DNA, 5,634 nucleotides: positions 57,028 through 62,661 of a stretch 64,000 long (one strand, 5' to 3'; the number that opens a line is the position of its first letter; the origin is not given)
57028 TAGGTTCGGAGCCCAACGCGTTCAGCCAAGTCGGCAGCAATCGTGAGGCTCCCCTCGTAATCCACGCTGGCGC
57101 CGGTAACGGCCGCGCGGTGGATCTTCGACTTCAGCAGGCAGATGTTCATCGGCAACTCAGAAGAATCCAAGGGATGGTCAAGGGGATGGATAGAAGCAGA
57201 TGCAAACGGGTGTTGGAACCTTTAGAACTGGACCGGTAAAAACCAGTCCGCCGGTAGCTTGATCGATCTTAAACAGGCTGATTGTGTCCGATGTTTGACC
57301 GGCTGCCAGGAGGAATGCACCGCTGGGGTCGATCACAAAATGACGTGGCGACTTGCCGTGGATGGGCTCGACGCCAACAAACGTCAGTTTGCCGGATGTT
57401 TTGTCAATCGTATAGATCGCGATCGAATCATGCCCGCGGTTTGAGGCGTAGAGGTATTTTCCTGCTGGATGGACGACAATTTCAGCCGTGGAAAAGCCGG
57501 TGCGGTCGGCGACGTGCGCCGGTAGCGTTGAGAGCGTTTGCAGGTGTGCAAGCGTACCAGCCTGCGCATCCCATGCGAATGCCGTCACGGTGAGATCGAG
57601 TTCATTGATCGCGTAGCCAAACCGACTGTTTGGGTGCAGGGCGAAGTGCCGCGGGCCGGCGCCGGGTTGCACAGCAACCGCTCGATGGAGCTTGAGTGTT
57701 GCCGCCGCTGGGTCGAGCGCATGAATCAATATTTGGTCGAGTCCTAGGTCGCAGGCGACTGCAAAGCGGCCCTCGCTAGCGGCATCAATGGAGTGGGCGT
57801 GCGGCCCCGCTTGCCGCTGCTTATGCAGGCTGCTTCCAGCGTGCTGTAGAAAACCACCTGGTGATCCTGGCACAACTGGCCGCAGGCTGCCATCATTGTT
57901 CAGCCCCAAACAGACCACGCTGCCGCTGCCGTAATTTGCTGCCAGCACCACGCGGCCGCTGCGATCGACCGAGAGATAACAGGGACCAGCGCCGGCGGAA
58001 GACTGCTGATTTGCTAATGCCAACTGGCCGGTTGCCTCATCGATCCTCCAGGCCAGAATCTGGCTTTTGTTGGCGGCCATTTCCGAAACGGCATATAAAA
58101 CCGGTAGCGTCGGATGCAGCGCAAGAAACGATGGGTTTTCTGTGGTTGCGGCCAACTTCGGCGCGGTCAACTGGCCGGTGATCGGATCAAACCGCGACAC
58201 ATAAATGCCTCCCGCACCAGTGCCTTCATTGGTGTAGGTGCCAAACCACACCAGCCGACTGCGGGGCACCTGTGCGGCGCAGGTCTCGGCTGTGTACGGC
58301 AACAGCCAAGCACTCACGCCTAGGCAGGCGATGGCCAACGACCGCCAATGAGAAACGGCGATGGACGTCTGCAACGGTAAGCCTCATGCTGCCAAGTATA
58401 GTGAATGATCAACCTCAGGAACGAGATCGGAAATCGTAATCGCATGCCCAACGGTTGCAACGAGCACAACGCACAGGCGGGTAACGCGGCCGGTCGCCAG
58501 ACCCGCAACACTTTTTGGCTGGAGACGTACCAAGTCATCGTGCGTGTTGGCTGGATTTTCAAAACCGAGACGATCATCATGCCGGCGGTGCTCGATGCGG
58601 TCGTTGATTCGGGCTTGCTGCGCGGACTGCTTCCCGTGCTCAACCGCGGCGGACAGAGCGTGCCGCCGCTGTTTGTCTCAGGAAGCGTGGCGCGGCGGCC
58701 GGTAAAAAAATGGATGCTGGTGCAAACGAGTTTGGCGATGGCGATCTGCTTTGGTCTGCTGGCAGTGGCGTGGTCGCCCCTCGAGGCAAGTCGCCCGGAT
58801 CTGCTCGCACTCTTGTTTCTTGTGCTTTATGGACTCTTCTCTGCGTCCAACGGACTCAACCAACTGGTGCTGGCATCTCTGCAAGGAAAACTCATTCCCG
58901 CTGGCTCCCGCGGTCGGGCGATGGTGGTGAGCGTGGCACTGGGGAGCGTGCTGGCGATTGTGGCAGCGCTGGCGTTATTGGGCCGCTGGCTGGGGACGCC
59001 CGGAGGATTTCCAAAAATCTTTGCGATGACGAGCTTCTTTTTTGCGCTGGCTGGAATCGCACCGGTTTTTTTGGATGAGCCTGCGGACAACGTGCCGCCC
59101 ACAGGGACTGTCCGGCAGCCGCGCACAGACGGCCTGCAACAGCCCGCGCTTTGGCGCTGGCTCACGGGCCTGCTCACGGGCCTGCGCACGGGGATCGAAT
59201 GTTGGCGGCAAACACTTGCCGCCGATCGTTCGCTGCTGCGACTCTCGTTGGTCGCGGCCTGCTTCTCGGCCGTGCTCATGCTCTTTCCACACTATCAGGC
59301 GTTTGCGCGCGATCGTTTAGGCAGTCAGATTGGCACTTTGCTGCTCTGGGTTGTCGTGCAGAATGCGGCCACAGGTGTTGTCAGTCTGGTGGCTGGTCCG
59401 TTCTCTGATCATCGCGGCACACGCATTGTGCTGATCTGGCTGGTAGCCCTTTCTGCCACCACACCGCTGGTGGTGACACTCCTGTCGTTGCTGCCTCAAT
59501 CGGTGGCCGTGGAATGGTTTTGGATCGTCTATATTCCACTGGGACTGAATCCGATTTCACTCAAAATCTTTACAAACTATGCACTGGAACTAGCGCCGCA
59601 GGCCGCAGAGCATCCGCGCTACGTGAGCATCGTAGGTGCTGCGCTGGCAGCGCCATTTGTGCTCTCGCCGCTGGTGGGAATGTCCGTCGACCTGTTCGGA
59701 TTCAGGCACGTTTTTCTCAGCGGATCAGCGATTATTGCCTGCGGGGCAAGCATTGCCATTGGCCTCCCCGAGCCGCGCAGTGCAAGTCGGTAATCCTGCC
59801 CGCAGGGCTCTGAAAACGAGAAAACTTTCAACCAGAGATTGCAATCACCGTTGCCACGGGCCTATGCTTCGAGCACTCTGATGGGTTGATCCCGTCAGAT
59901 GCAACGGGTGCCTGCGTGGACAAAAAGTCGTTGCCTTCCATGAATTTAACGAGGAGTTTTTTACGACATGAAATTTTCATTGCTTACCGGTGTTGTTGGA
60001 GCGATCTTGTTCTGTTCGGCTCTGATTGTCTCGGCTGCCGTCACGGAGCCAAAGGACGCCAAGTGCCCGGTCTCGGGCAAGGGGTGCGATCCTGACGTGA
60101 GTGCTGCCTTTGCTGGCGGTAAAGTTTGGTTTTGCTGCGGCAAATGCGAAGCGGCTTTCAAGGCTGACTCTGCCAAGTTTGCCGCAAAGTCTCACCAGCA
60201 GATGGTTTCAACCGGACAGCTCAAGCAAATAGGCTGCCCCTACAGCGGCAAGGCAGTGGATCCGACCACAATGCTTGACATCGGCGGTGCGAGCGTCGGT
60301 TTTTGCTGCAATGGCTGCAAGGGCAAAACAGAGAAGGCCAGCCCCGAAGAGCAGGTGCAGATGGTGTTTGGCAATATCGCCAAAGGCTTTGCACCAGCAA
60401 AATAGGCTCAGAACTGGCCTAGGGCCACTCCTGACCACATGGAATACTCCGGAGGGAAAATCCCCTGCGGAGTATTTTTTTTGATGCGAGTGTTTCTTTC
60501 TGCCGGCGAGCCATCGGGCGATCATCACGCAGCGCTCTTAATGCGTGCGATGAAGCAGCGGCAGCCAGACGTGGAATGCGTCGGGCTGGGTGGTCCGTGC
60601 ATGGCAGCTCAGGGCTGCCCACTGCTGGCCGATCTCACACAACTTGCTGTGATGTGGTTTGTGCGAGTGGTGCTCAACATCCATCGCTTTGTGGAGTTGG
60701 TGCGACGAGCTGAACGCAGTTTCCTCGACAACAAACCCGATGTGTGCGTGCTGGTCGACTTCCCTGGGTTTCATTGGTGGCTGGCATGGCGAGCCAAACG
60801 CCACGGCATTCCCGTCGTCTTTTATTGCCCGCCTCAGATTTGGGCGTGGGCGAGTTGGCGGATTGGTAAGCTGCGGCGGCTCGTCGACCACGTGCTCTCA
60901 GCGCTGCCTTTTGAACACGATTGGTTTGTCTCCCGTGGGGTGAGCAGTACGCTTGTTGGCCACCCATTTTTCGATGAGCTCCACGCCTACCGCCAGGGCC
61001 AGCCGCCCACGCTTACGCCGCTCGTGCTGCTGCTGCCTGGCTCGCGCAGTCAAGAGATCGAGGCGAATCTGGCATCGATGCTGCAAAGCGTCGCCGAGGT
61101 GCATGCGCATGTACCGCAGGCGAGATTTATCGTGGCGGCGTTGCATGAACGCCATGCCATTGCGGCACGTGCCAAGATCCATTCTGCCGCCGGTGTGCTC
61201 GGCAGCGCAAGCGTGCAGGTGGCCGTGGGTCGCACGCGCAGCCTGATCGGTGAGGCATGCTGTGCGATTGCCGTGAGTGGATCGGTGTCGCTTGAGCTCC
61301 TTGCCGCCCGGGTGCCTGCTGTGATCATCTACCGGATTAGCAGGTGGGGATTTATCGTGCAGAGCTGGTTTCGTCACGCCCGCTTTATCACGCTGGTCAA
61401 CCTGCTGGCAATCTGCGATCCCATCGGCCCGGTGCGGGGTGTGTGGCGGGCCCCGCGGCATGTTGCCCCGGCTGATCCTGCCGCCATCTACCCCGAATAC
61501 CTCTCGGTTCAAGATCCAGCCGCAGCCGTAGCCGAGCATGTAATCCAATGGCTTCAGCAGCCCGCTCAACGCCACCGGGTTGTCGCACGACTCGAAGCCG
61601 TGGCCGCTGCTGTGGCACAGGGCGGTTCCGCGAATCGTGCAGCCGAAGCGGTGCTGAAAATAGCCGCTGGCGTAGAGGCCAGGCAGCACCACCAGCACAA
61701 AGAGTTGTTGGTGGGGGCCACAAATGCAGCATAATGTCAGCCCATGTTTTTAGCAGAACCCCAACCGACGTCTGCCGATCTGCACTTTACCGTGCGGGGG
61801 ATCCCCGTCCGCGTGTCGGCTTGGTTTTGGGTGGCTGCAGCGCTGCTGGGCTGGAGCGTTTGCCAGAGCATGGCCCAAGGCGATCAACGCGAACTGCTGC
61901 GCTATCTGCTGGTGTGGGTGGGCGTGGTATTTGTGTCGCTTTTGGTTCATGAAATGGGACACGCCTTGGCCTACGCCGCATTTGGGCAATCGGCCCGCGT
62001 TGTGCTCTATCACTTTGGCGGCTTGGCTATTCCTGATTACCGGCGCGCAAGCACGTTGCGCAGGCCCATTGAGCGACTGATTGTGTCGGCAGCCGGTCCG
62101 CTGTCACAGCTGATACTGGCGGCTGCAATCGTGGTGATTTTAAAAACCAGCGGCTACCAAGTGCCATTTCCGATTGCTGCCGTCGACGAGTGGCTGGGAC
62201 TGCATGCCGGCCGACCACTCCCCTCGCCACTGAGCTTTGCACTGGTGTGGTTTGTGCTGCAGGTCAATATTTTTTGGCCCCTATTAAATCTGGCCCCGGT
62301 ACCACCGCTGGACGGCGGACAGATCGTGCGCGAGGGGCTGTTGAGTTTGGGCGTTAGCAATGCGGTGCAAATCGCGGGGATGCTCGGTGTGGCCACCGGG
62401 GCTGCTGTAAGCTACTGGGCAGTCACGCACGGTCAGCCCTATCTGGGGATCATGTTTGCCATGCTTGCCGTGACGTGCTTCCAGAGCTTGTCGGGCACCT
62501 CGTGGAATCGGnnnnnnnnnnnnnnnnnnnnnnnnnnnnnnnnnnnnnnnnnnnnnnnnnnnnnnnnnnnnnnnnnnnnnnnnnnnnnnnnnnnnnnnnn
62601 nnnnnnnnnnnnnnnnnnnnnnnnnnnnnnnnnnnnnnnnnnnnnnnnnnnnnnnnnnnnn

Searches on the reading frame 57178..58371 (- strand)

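Call 58: search_protein_families(library=pfam, proteins=[window:57178-58371:-], max_evalue=0.00001)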
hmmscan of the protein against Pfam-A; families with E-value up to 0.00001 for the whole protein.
window:57178-58371:- (397 aa): 1 family
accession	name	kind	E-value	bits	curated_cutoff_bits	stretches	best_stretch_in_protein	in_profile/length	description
PF10282.15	Lactonase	-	3.6e-109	365.6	21.7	1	41-393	2-344/344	Lactonase, 7-bladed beta-propeller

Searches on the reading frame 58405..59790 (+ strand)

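Call 58: search_protein_families(library=pfam, proteins=[window:58405-59790:+], max_evalue=0.00001)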
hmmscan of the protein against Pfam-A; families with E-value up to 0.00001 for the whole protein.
window:58405-59790:+ (462 aa): 1 family
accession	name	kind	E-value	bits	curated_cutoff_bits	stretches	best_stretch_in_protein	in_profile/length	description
PF07690.21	MFS_1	-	3e-12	46.6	33.4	2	90-376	50-301/347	Major Facilitator Superfamily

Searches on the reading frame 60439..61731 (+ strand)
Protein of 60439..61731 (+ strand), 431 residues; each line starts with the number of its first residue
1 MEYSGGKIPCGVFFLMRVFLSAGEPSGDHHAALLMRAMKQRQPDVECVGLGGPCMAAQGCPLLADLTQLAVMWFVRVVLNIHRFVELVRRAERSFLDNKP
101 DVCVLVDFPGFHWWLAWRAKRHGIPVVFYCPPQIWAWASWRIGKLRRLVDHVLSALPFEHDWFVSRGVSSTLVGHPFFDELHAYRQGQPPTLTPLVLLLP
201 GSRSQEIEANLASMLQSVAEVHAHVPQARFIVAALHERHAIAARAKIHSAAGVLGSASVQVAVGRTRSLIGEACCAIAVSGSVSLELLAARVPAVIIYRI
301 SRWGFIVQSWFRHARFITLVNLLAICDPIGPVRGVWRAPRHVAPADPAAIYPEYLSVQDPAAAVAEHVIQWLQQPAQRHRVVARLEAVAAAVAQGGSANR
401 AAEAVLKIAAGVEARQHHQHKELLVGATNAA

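Call 58: search_protein_families(library=pfam, proteins=[window:60439-61731:+], max_evalue=0.00001)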
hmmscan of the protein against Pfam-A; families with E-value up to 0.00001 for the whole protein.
window:60439-61731:+ (431 aa): 1 family
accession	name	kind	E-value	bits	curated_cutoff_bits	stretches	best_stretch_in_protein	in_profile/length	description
PF02684.21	LpxB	-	3.4e-61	207.6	22.6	1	18-324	1-313/374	Lipid-A-disaccharide synthetase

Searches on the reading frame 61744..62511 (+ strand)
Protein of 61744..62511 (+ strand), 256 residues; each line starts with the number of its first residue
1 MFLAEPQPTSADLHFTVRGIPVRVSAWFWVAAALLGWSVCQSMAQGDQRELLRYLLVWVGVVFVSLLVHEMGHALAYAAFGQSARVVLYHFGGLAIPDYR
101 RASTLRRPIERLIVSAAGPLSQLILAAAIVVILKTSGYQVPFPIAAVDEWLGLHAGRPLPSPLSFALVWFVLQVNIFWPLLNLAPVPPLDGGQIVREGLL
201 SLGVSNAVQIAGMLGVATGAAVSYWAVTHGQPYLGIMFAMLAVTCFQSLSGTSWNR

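Call 58: search_protein_families(library=pfam, proteins=[window:61744-62511:+], max_evalue=0.00001)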
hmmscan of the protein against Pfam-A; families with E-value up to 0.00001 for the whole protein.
window:61744-62511:+ (256 aa): 1 family
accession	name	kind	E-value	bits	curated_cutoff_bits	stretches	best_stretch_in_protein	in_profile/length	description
PF02163.28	Peptidase_M50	-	1.2e-13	51.4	27.2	1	61-200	5-195/221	Peptidase family M50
